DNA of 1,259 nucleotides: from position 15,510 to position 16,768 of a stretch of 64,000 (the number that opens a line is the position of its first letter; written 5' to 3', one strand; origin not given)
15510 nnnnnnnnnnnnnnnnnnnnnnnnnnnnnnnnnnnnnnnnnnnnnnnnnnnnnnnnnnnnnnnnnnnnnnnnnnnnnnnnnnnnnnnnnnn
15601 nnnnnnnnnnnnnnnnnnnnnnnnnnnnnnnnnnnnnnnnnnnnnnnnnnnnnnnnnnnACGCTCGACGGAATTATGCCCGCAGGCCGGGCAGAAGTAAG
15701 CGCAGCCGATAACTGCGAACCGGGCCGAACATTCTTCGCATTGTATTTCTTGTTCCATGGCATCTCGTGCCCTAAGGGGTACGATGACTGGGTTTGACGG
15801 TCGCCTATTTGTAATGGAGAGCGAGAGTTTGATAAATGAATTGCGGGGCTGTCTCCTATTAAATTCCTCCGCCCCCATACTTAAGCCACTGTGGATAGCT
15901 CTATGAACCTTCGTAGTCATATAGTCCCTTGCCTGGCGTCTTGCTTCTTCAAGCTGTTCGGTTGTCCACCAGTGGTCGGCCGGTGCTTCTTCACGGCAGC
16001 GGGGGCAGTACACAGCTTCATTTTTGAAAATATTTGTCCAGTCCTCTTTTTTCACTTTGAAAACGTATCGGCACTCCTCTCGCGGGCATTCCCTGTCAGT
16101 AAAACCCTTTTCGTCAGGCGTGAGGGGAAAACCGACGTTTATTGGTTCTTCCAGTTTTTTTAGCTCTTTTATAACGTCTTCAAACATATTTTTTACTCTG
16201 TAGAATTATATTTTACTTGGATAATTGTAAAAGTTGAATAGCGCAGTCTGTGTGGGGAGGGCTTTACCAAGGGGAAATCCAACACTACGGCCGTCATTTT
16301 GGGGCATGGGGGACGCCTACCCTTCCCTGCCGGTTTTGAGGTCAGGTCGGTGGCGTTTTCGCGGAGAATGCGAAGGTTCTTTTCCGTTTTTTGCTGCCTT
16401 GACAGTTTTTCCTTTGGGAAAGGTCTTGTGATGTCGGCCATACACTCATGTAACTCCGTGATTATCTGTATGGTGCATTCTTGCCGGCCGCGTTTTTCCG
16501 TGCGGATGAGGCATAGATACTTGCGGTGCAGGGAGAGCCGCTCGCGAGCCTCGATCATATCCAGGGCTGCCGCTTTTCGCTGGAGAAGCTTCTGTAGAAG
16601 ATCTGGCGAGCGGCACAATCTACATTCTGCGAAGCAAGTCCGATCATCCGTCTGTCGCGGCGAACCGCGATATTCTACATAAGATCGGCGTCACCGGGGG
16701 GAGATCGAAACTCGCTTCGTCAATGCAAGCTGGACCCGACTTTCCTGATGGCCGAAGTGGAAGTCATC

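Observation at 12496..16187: Double zinc-ribbon / HEPN-like protein directly upstream of an R-then-M type II operon: candidate three-gene defence module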

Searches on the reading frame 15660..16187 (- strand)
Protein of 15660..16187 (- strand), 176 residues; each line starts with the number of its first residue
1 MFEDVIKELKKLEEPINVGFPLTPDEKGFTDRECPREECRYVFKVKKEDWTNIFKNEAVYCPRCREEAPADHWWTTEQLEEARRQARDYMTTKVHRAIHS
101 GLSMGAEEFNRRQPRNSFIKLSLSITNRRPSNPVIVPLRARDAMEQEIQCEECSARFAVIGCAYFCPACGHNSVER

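Call 48: find_homologous_proteins(query=A4, max_evalue=0.001)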
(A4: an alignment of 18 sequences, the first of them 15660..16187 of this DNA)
Query A4 (18 sequences) (176 aa, profile of the alignment): 263 proteins with E <= 0.001 among 2889 candidates; the best 120 are listed.
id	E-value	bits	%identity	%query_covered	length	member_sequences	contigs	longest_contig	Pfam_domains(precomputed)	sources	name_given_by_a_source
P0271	3.1e-80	286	49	99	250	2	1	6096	-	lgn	-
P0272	1.5e-78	280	50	100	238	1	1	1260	-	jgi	jgi:hypothetical protein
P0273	1.8e-78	280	51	100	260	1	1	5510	-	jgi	-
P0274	3.4e-78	279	48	100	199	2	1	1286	-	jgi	-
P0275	2.1e-77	277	46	99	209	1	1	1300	-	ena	-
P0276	4.5e-77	276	52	100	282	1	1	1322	-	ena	-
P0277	5.2e-77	276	49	100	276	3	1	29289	-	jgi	jgi:hypothetical protein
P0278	1.3e-76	274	52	100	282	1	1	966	-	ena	-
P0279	2.3e-76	273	53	100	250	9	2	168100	-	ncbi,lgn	-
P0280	2.3e-76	273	49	100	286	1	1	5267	PF00990.27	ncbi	-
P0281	4.9e-76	272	51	99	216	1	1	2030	-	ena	-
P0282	8.5e-76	272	51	100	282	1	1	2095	-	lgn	-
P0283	1.2e-75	271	46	99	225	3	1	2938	-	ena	-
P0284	2.1e-75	270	50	100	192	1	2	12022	-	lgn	-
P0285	4.4e-75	269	49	100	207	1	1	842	-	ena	-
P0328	2.8e-62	228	45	87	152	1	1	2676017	-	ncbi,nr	ncbi:hypothetical protein SUSP_001547 [Sulfurospirillum sp. 'SP']|nr:hypothetical protein [Sulfurosp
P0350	4.2e-56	207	41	93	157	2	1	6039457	-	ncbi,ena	-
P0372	5.2e-50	188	43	99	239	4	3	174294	PF26408.2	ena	-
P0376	1.7e-49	186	43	98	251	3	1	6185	PF26408.2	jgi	-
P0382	2.1e-48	182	37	100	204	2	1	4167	PF28055.1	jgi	jgi:hypothetical protein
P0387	3.0e-47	179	41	99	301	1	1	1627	PF26408.2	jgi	jgi:hypothetical protein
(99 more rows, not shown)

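Call 49: find_encoding_contigs(protein=P0328, flank=6000, max_places=2)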
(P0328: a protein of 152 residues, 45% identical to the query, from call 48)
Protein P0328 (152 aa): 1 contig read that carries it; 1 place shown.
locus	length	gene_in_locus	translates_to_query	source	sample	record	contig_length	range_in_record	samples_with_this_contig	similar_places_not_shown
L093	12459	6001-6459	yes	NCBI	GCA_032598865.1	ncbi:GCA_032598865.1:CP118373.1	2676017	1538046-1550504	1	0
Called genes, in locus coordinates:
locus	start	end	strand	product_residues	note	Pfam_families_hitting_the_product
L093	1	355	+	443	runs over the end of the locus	PF00595:PDZ, PF13180:PDZ_2, PF17820:PDZ_6, PF03572:Peptidase_S41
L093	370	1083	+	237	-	PF01259:SAICAR_synt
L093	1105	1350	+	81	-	PF02700:PurS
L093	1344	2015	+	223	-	PF01965:DJ-1_PfpI (weak), PF13507:GATase_5, PF07685:GATase_3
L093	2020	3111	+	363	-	-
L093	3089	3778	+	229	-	PF01553:Acyltransferase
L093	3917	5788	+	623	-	PF02518:HATPase_c (weak), PF13589:HATPase_c_3, PF00183:HSP90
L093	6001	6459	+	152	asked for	-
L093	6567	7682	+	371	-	PF13384:HTH_23 (weak), PF13551:HTH_29 (faint), PF00665:rve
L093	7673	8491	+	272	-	PF01695:IstB_IS21, PF00308:Bac_DnaA, PF20720:nSTAND3 (weak), PF07728:AAA_5 (weak), PF00004:AAA (weak)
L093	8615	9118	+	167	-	-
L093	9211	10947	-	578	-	PF03190:Thioredox_DsbH, PF13899:Thioredoxin_7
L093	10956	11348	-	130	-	PF00581:Rhodanese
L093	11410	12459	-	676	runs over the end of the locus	PF00580:UvrD-helicase, PF13245:AAA_19, PF13361:UvrD_C, PF13538:UvrD_C_2 (weak)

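Call 50: find_encoding_contigs(protein=P0350, flank=6000, max_places=2)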
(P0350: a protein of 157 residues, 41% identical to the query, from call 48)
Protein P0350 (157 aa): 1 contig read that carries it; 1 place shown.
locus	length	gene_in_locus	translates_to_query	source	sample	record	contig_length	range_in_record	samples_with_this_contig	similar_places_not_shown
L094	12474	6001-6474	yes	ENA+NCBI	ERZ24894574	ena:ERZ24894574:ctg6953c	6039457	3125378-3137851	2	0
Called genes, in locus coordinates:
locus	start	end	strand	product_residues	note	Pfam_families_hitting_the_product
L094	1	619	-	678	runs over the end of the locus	PF02534:T4SS-DNA_transf, PF10412:TrwB_AAD_bind, PF12696:TraG-D_C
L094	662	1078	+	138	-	-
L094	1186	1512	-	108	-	PF20247:DUF6602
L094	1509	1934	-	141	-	-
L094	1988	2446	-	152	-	-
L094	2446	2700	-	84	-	PF18138:bacHORMA_1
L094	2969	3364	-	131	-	-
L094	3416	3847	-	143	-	-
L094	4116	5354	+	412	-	PF01381:HTH_3, PF12844:HTH_19 (faint), PF13560:HTH_31, PF06114:Peptidase_M78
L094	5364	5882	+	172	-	PF11848:DUF3368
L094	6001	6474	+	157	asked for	-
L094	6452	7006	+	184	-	-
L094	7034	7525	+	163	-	-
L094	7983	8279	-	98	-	-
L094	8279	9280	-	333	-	-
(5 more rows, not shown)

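Call 51: search_protein_families(library=pfam, proteins=[P0372, P0376, P0382, P0387, P0280], max_evalue=0.01)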
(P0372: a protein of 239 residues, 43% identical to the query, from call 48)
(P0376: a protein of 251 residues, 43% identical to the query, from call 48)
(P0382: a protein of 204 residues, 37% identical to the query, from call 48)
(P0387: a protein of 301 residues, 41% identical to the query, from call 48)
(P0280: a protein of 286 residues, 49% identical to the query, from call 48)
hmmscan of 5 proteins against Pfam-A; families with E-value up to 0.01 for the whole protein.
P0372 (239 aa): 1 family
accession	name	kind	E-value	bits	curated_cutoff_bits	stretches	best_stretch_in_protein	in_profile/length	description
PF01155.25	HypA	-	0.0035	17.8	28.9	0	155-195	65-105/112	Hydrogenase/urease nickel incorporation, metallochaperone, hypA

P0376 (251 aa): 1 family
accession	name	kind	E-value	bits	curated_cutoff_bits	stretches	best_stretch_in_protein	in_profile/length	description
PF13240.11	Zn_Ribbon_1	-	0.00084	19.5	25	0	57-69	9-21/23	zinc-ribbon domain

P0382 (204 aa): 1 family
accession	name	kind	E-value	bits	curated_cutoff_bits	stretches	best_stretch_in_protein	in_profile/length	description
PF08271.17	Zn_Ribbon_TF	-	0.0099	15.9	29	0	135-147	14-26/43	TFIIB zinc-binding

P0387 (301 aa): 0 families

P0280 (286 aa): 3 families
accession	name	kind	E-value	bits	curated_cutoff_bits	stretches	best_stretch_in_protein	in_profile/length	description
PF00990.26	GGDEF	-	1.6e-26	93.4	23.8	1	175-284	41-159/161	Diguanylate cyclase, GGDEF domain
PF01155.25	HypA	-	0.00058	20.3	28.9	1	137-170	65-98/112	Hydrogenase/urease nickel incorporation, metallochaperone, hypA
PF09723.15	Zn_ribbon_8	-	0.0014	19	34.4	1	145-172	8-40/41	Zinc ribbon domain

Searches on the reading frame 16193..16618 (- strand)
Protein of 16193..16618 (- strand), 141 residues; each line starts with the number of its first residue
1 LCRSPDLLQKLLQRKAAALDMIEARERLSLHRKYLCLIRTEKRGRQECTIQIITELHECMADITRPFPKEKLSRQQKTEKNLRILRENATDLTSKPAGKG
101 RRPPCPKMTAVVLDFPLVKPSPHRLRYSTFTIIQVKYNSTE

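Call 3: search_protein_families(library=pfam, proteins=[window:16193-16618:-], max_evalue=0.1)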
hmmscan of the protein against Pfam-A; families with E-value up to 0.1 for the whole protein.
window:16193-16618:- (141 aa): 1 family
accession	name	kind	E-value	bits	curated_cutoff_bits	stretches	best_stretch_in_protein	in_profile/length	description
PF12205.13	GIT1_C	-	0.055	14.2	25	1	39-96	20-75/110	G protein-coupled receptor kinase-interacting protein 1 C term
